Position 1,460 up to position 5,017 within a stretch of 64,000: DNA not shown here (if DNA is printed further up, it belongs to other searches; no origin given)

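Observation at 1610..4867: Single-polypeptide fusion of a CxxC 'predicted permease' with an FG-GAP/ASPIC (CRTAC1-like) beta-propeller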

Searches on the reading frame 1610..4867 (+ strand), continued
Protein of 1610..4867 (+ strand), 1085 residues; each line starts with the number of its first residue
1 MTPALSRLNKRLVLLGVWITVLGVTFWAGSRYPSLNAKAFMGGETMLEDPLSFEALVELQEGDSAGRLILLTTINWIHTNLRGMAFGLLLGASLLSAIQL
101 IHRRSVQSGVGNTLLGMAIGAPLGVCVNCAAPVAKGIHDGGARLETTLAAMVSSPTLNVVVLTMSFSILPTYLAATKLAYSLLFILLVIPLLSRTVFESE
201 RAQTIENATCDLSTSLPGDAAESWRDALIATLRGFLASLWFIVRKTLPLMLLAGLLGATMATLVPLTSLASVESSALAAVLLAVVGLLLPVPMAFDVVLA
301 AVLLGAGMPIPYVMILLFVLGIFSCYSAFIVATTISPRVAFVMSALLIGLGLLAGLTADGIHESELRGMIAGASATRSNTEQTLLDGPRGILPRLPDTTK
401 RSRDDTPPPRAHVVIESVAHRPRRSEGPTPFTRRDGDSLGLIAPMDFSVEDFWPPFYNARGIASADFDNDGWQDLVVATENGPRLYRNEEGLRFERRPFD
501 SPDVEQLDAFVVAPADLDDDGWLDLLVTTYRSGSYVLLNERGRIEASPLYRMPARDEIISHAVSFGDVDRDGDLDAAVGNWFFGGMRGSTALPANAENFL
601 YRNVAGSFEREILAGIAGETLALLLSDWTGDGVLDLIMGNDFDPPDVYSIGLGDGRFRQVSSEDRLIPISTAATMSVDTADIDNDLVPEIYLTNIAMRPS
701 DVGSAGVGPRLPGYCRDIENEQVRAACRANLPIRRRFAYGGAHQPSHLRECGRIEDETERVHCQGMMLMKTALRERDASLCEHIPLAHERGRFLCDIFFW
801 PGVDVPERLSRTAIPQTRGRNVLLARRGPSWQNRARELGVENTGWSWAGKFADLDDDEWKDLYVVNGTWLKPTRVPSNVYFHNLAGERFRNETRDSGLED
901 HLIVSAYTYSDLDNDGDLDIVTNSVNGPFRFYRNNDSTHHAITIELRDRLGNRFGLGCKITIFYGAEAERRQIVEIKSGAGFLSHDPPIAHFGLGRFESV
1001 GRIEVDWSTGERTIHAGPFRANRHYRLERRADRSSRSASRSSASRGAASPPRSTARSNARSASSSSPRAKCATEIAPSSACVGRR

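Call 12: find_related_loci(query=A1, collection=genome_contigs, flank=8000)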
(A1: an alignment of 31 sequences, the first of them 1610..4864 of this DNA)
Query A1 (1085 aa) in genome_contigs; peptide patterns used: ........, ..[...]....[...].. (x = any residue, [..] = any of these).
461 stretches matched a pattern; 407 encode a relative of the query (tblastn E <= 1e-3); the best 80 are kept; 80 distinct loci.
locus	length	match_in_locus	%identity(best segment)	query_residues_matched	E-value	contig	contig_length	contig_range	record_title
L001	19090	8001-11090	79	1-1030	0e+0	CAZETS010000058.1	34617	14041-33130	MAG TPA_asm: uncultured Spirochaetaceae bacterium isolate SRP077602_co10_279 genome assembly, contig: NODE_3837_length_3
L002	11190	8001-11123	45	1-1031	0e+0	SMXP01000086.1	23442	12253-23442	MAG: Alphaproteobacteria bacterium isolate N075bin68 k141_995738, whole genome shotgun sequence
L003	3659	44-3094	44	10-1047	0e+0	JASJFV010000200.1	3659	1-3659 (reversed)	MAG: Gammaproteobacteria bacterium isolate ChSd.bin.21 ChesSed_k141_1868464, whole genome shotgun sequence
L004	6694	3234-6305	47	7-1029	0e+0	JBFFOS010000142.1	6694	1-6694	MAG: Woeseiaceae bacterium isolate Mix_mud19.2022.05.21 k141_833183_length_6694_cov_15.1293, whole genome shotgun sequen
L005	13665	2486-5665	46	7-1063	0e+0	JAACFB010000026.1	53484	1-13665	MAG: Gammaproteobacteria bacterium isolate bin.9 scaffold_95, whole genome shotgun sequence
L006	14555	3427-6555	45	7-1029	0e+0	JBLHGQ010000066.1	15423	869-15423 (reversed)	MAG: Rhodothermales bacterium isolate 3300054976_6 Ga0535667_0006098, whole genome shotgun sequence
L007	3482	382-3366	44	9-1029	0e+0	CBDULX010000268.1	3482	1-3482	MAG TPA_asm: uncultured Gammaproteobacteria bacterium isolate SRR22808123_concoct_97 genome assembly, contig: ERZ2504345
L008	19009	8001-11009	42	26-1030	0e+0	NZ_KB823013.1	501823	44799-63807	Robiginitomaculum antarcticum DSM 21748 H142DRAFT_scaffold00003.3, whole genome shotgun sequence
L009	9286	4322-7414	39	20-1050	0e+0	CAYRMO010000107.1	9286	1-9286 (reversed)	MAG TPA_asm: uncultured Algimonas sp. isolate binchicken_co385_103 genome assembly, contig: NODE_6104_length_9286_cov_8.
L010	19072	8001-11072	40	5-1030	0e+0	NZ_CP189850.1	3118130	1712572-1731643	Litorimonas sp. WD9-15 chromosome, complete genome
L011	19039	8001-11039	41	8-1030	0e+0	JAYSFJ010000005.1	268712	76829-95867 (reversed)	MAG: Mesorhizobium sp. isolate ZZ2_ZZA25_bin.20 NODE_42_length_268712_cov_15.389638, whole genome shotgun sequence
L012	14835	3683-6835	39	5-1050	0e+0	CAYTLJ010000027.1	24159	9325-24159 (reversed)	MAG TPA_asm: uncultured Algimonas sp. isolate SRP114822_co2_7 genome assembly, contig: NODE_1746_length_24159_cov_123.01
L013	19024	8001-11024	40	26-1030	0e+0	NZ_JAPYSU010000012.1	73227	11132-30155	MAG: Litorimonas sp. isolate PW5.maxbin2.186 PW5_378_length_73227_cov_10.766167, whole genome shotgun sequence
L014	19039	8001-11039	41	8-1030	0e+0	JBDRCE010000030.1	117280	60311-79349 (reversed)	MAG: Pseudomonadota bacterium isolate MEGAHIT-group-1.169 k141_5678124, whole genome shotgun sequence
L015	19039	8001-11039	41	8-1031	0e+0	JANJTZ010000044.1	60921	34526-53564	MAG: Mesorhizobium sp. isolate RX2_metabat.bin.82 RX2_k141_590912, whole genome shotgun sequence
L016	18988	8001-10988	43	27-1029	0e+0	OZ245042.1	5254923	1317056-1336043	MAG: Rhodobiaceae bacterium isolate 4ee551db-ea5e-41c0-a69a-513653a794c3 genome assembly, chromosome: 1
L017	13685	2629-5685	41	5-1029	0e+0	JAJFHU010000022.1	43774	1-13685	MAG: Hyphomicrobiales bacterium isolate OFTM311 OFTM311_21, whole genome shotgun sequence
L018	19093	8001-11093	41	1-1036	0e+0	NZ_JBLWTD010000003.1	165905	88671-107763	MAG: Maricaulis sp. isolate EA03-04 A03maxbin.001RE.5K@3, whole genome shotgun sequence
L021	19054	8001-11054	41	6-1030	0e+0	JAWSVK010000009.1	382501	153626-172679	MAG: Marinosulfonomonas sp. isolate BHT04_PBSA_alp1 B8PBSA_contig_55, whole genome shotgun sequence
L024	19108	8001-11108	40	9-1029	0e+0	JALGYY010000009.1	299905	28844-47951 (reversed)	MAG: bacterium isolate LQ108M_Bin_12 LQ108M_Bin_12_scaffold_17, whole genome shotgun sequence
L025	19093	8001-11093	41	1-1030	0e+0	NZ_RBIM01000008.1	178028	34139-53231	Maricaulis maris strain DSM 4734 Ga0215676_108, whole genome shotgun sequence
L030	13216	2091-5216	40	1-1029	0e+0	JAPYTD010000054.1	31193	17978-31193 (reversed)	MAG: Planctomycetota bacterium isolate PW6.concoct.127_sub PW6_2021_length_31193_cov_10.446271, whole genome shotgun seq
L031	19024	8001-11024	40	26-1030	0e+0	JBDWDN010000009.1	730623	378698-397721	MAG: Hellea sp. isolate LC.120.F.D4_374_003 LC_120_F_D4_374_003_000000000009, whole genome shotgun sequence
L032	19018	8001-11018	41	9-1030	0e+0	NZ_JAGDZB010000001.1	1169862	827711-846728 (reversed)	MAG: Shimia sp. isolate FR12alp7 FR12DL_contig_18, whole genome shotgun sequence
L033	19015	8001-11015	40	8-1030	0e+0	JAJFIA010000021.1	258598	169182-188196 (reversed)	MAG: Roseovarius sp. isolate OFTM168 OFTM168_20, whole genome shotgun sequence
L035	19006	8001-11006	41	26-1029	0e+0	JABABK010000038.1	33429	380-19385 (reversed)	MAG: Hellea sp. isolate bin58s NODE_38_length_33429_cov_5.628693, whole genome shotgun sequence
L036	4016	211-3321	39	9-1029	0e+0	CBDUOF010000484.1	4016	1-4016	MAG TPA_asm: uncultured Anaerolineae bacterium isolate SRR22808126_concoct_49 genome assembly, contig: ERZ25043457.17813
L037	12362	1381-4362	41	17-1029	0e+0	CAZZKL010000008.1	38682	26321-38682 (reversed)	MAG TPA_asm: uncultured Roseovarius sp. isolate SRP128015_co1_135 genome assembly, contig: NODE_994_length_38682_cov_8.2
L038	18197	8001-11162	40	9-1029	0e+0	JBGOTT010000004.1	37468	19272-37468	MAG: Gammaproteobacteria bacterium isolate OBJ_0618_7090110_156 k141_6515718_length_37468_cov_17.5988, whole genome shot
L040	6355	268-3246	40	26-1029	0e+0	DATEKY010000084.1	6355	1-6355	MAG TPA_asm: Xanthobacteraceae bacterium isolate SMAG_U8902 k141_1577959, whole genome shotgun sequence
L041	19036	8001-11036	40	8-1030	0e+0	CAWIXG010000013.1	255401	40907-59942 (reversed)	MAG: uncultured Alphaproteobacteria bacterium isolate MFD04935.bin.2.98 genome assembly, contig: contig_2255, whole geno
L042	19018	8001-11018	40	10-1030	0e+0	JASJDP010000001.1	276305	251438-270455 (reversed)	MAG: Rhodobacter sp. isolate MO_188.B50 MO_188.c_0, whole genome shotgun sequence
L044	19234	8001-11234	38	10-1085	0e+0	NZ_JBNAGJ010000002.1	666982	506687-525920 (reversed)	Thalassovita sp. S70 Scaffold2, whole genome shotgun sequence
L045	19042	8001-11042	40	10-1030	0e+0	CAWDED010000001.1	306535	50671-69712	MAG: uncultured Alphaproteobacteria bacterium isolate MFD05684.bin.2.233 genome assembly, contig: contig_110692, whole g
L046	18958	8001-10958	40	26-1030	0e+0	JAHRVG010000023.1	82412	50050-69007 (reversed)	MAG: Rhodobacteraceae bacterium isolate DC_out69 k91_1712812, whole genome shotgun sequence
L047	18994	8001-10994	40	11-1030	0e+0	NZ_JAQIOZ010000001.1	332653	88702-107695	Primorskyibacter aestuariivivens strain OITF-36 K52455_ctg0001, whole genome shotgun sequence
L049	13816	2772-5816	40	11-1030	0e+0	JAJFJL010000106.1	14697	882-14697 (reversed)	MAG: Nitrosomonas sp. isolate OFTM37 OFTM37_105, whole genome shotgun sequence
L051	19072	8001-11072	41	1-1029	0e+0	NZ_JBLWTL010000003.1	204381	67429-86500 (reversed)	MAG: Maricaulis sp. isolate EA06-01 A06.006.metabat.3RE.5K@3, whole genome shotgun sequence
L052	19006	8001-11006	40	11-1029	0e+0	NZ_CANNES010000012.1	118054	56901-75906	Uncultured Tateyamaria sp. isolate 2-1260.fasta NODE_12, whole genome shotgun sequence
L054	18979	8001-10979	40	9-1030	0e+0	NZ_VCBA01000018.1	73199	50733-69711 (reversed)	Tateyamaria sp. syn59 scaffold00018, whole genome shotgun sequence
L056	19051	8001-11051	42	7-1027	0e+0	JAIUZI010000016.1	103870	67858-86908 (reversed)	Seohaeicola saemankumensis strain DP4N-5 DP4N-5_ctg016, whole genome shotgun sequence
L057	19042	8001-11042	39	10-1031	0e+0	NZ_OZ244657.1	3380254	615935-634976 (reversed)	MAG: Thalassovita sp. isolate 8a9a9cc3-8bd0-41f2-957a-b7f64680487f chromosome 1, complete sequence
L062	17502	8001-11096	38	24-1029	0e+0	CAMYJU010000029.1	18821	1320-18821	MAG: uncultured Gammaproteobacteria bacterium isolate ES_Gamma_036 genome assembly, contig: scaffold_1213, whole genome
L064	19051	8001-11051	40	26-1037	0e+0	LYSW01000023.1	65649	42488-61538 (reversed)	MAG: Oceanicaulis sp. BBD 1991-10 Richardson_scaffold_171, whole genome shotgun sequence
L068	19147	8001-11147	40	26-1070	0e+0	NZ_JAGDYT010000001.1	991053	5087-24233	MAG: Maricaulis maris isolate FR12alp12 FR12ZCynBig_contig_1675, whole genome shotgun sequence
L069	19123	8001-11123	39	9-1029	0e+0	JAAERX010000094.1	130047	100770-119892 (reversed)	MAG: Gammaproteobacteria bacterium isolate Nau_16 NauG_CONTIG1471133, whole genome shotgun sequence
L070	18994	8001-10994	40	9-1030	0e+0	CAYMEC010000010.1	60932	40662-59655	MAG TPA_asm: uncultured Roseovarius sp. isolate SRP135972_co2_199 genome assembly, contig: NODE_125_length_60932_cov_20.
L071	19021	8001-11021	40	9-1029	0e+0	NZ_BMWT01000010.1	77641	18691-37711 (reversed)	Tateyamaria omphalii strain KCTC 12333 sequence10, whole genome shotgun sequence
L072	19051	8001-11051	40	1-1029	0e+0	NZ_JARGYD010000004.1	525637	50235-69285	Psychromarinibacter halotolerans strain MCCC 1K03203 scaffold_4_length=525638, whole genome shotgun sequence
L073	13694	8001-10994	41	10-1029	0e+0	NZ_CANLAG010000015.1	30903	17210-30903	Uncultured Tateyamaria sp. isolate 193-G.fasta NODE_15, whole genome shotgun sequence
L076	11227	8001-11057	41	26-1029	0e+0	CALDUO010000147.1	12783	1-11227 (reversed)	MAG: uncultured Granulosicoccaceae bacterium isolate L4_Bin_Bin_67_1 genome assembly, contig: c_000000262912, whole geno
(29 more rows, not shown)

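Call 20: find_encoding_contigs(protein=P0001, flank=10000, max_places=3)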
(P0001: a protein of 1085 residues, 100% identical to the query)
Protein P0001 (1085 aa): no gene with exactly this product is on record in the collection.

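Call 25: search_solved_structures(query=window:1610-4864:+, max_evalue=0.01, show_alignments=0)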
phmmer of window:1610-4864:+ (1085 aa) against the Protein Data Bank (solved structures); distinct sequences matched with E-value up to 0.01: 1.
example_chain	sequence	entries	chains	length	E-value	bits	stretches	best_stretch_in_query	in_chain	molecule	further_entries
9etn_A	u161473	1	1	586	1e-14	56.7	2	909-1012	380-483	Cartilage acidic protein 1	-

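Call 30: search_protein_families(library=pfam, proteins=[L018:14217-15407:+, L009:3620-4084:-, L064:11051-12322:+, L005:2477-3598:+, L005:3599-5578:+], max_evalue=0.01)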
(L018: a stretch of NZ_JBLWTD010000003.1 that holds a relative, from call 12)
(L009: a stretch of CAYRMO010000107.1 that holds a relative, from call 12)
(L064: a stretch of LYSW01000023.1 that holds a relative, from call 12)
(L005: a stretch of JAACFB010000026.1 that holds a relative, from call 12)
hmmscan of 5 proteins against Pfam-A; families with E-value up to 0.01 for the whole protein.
L018:14217-15407:+ (396 aa): 0 families

L009:3620-4084:- (154 aa): 0 families

L064:11051-12322:+ (423 aa): 1 family
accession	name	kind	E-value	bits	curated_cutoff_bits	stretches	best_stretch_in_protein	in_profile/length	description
PF08238.18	Sel1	-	5.9e-40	134.7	30.7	6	192-225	2-35/36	Sel1 repeat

L005:2477-3598:+ (373 aa): 1 family
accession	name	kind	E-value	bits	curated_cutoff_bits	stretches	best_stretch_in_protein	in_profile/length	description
PF03773.19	ArsP_1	-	1.1e-12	48.2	32.3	1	103-354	45-292/294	Predicted permease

L005:3599-5578:+ (659 aa): 4 families
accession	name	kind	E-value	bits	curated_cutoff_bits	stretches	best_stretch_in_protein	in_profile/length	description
PF13517.12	FG-GAP_3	-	4.3e-34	117.3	26.9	5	138-199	1-60/61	FG-GAP-like repeat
PF07593.17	UnbV_ASPIC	-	1.9e-14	53.7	23.4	1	579-639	1-58/68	ASPIC and UnbV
PF01839.29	FG-GAP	-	2.3e-13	50.1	22.1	1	81-104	2-25/37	FG-GAP repeat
PF12256.14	TcdB_toxin_midN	-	0.0046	16.7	24.8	0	531-614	30-111/181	Insecticide toxin TcdB middle/N-terminal region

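Call 35: predict_structure(alignment_id=A1)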
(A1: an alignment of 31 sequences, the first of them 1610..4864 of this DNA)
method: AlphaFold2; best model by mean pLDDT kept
length: 1085 residues; sequences in the alignment: 31
mean_pLDDT: 79.4   pTM: 0.81
mean pLDDT of the five models: 79.4, 78.7, 77.4, 76.9, 76.3
residues with pLDDT >= 90: 390; 70-90: 446; 50-70: 132; < 50: 117
segments of 3 or more residues with pLDDT < 50: 1-6, 32-47, 212-218, 378-385, 397-406, 586-592, 697-709, 869-873, 1043-1085
pLDDT, mean of each block of 10 residues (from residue 1): 50 86 73 45 48 70 86 84 78 77 68 85 71 75 86 84 80 92 92 83 66 49 83 89 82 83 74 83 85 74 79 91 82 86 93 94 89 62 48 51 47 93 87 94 74 63 94 93 94 93 87 91 91 87 89 67 90 89 52 67 82 80 93 93 84 93 93 91 96 65 43 82 87 65 75 85 86 84 83 80 71 85 93 94 83 96 76 66 95 92 88 95 89 93 96 95 93 89 88 97 96 95 96 59 43 35 32 31 29
secondary structure, 60 per line:
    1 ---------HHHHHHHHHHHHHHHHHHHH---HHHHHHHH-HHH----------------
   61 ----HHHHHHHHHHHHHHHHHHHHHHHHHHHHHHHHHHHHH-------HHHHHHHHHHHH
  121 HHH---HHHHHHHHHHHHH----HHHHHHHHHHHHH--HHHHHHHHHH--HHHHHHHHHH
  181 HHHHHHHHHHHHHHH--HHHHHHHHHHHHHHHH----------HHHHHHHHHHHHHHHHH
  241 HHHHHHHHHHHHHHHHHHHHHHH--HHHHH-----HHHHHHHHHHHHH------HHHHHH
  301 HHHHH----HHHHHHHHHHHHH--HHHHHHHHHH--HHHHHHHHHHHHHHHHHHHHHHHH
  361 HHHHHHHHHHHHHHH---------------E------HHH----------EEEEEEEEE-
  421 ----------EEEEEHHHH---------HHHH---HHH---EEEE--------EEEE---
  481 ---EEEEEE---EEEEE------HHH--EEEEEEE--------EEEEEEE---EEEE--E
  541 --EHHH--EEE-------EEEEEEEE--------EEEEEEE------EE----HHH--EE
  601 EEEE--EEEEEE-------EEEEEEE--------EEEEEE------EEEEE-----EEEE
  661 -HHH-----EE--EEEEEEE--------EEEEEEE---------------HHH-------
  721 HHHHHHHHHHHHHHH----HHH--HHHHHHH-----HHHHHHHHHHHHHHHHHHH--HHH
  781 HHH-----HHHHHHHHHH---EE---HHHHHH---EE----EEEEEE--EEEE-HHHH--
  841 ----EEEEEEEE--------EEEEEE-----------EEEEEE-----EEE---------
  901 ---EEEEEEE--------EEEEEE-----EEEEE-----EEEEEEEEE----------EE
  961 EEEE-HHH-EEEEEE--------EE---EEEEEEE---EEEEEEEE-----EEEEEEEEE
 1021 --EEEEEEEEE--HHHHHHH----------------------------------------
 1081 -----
elements in order (helices of 4 or more, strands of 3 or more residues): H10-29 H33-40 H65-101 H109-123 H127-139 H144-156 H159-168 H171-195 H198-213 H224-263 H266-270 H276-288 H295-305 H310-322 H325-334 H337-375 E411-419 E431-435 H436-439 H449-452 E462-465 E474-477 E484-489 E493-497 E509-515 E524-530 E534-537 E549-551 E559-566 E575-581 E599-604 E607-612 E620-626 E635-640 E647-651 E657-660 E674-680 E689-695 H721-735 H745-751 H757-775 H778-783 H789-798 H807-812 E822-827 E830-833 H835-838 E845-852 E861-866 E878-883 E889-891 E904-910 E919-924 E930-934 E940-948 E959-964 E970-975 E989-995 E999-1006 E1012-1020 E1023-1031 H1034-1040
